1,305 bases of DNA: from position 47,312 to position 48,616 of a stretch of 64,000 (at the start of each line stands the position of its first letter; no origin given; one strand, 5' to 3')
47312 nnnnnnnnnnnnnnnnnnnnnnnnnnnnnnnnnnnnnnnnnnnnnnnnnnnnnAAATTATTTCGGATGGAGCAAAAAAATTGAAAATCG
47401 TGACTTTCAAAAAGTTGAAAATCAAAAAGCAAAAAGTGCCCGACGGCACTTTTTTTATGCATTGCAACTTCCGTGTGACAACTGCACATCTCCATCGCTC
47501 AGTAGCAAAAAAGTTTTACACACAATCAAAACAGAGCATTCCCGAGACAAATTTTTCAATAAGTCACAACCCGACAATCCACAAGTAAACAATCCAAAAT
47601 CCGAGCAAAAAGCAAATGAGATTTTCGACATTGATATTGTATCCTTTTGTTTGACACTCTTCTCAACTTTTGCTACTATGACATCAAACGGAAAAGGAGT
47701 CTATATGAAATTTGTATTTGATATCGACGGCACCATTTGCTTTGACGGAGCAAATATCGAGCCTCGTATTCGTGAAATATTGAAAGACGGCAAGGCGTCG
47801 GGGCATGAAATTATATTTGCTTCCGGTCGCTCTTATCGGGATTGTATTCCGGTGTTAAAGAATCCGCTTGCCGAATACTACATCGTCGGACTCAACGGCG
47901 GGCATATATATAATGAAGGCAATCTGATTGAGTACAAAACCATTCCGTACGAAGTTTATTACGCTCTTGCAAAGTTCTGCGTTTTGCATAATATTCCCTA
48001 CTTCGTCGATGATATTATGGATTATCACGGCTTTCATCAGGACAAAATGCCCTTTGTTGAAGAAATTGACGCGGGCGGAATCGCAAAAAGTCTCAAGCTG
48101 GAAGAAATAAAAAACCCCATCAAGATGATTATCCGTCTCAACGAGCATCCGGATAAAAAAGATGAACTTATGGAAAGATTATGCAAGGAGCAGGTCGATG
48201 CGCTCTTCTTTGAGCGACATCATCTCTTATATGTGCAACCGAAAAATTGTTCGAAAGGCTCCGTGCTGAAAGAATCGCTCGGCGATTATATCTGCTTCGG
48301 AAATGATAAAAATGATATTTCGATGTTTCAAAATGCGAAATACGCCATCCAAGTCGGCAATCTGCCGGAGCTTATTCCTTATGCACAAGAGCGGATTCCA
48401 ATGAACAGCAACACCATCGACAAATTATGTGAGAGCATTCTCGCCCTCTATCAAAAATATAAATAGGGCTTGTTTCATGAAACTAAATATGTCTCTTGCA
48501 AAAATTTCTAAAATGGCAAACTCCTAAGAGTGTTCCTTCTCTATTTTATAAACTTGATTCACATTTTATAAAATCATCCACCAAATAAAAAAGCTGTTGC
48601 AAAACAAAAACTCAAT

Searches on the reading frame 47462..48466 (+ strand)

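Call 6: search_protein_families(library=pfam, proteins=[window:47462-48466:+])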
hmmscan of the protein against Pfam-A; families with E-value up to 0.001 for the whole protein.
window:47462-48466:+ (334 aa): 2 families
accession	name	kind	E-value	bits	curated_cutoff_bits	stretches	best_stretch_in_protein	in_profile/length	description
PF08282.18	Hydrolase_3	-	3.6e-32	112.5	20.9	1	84-303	1-233/255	haloacid dehalogenase-like hydrolase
PF05116.19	S6PP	-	8.2e-05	22.7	20.3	0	84-134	5-55/247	Sucrose-6F-phosphate phosphohydrolase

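Call 75: search_protein_families(library=ncbifam, proteins=[window:47462-48466:+])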
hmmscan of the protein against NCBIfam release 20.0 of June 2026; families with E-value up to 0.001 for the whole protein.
window:47462-48466:+ (334 aa): 10 families
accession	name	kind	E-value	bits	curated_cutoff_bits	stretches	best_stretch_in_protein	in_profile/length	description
TIGR00099.1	Cof-subfamily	subfamily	1.1e-28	100.6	137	1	84-306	2-237/256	Cof-type HAD-IIB family hydrolase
TIGR01484.1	HAD-SF-IIB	subfamily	4.2e-16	59.7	41.8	1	84-298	2-221/221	HAD-IIB family hydrolase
NF045966.1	YcsE_rel_Pase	equivalog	2.7e-14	53.3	220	1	84-301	5-235/265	YcsE-related riboflavin metabolism phosphatase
TIGR01487.1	Pglycolate_arch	equivalog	3e-07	30.5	122.75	0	86-163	6-76/215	phosphoglycolate phosphatase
NF007806.0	PRK10513.1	equivalog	1.7e-06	27.6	273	1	86-301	8-240/270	sugar-phosphatase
NF007821.0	PRK10530.1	equivalog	2.7e-06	26.8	274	0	272-324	214-265/272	pyridoxal phosphatase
NF011705.0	PRK15126.1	equivalog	8.2e-06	25.3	336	1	85-300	6-231/272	HMP-PP phosphatase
NF002245.0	PRK01158.1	equivalog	2.1e-05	23.9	198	0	249-305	142-205/233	phosphoglycolate phosphatase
NF008213.0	PRK10976.1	equivalog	2.3e-05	24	386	1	85-169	6-91/266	sugar/pyridoxal phosphate phosphatase YigL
TIGR01482.1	SPP-subfamily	subfamily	0.00027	20.6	107.15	0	85-153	2-70/225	sucrose-phosphate phosphatase subfamily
